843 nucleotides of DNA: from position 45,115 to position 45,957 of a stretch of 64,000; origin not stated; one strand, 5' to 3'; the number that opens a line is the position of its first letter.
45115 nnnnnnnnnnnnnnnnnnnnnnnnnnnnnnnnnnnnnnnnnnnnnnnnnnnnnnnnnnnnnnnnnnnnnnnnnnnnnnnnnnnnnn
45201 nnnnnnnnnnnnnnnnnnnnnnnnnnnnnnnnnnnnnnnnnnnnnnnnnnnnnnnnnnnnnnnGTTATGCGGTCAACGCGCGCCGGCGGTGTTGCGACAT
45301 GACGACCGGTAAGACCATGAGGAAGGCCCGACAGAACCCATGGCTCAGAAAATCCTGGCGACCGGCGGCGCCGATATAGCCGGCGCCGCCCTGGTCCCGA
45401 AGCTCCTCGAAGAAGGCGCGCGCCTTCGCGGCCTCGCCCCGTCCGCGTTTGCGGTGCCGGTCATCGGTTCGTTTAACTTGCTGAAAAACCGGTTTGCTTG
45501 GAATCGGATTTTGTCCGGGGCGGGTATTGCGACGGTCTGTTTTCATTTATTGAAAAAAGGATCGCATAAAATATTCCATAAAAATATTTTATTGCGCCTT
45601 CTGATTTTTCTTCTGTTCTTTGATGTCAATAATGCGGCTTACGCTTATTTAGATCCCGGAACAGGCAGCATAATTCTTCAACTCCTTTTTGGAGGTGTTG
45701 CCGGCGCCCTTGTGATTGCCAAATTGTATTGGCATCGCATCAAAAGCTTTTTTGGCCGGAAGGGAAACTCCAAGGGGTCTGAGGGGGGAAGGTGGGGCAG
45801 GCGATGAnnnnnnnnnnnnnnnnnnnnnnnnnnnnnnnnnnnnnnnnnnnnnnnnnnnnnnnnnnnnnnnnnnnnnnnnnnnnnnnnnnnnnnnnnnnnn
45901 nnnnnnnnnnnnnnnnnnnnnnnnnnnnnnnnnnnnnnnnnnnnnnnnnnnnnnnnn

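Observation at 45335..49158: A ~3.7-kb lower-GC cassette bracketed by a duplicated epimerase 5' end that carries a palindrome-flanked micro-inversion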

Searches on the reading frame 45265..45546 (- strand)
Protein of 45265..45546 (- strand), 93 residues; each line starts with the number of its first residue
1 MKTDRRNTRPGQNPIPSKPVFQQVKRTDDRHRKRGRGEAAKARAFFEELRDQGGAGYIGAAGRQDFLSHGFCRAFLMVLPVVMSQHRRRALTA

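Call 55: search_protein_families(library=pfam, proteins=[window:45265-45546:-], max_evalue=0.01)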
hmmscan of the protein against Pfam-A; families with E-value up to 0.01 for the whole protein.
window:45265-45546:- (93 aa): 0 families

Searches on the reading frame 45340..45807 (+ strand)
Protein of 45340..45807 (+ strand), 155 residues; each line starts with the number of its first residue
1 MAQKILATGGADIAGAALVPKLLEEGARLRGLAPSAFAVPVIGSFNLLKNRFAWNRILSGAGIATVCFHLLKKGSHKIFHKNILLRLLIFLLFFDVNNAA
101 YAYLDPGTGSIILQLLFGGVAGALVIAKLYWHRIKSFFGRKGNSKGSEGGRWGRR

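Call 6: search_protein_families(library=pfam, proteins=[window:45340-45807:+], max_evalue=0.01)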
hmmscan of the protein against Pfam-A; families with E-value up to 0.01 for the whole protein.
window:45340-45807:+ (155 aa): 0 families

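Call 16: search_protein_families(library=ncbifam, proteins=[window:45340-45807:+], max_evalue=0.01)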
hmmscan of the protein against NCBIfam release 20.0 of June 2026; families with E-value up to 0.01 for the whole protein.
window:45340-45807:+ (155 aa): 0 families
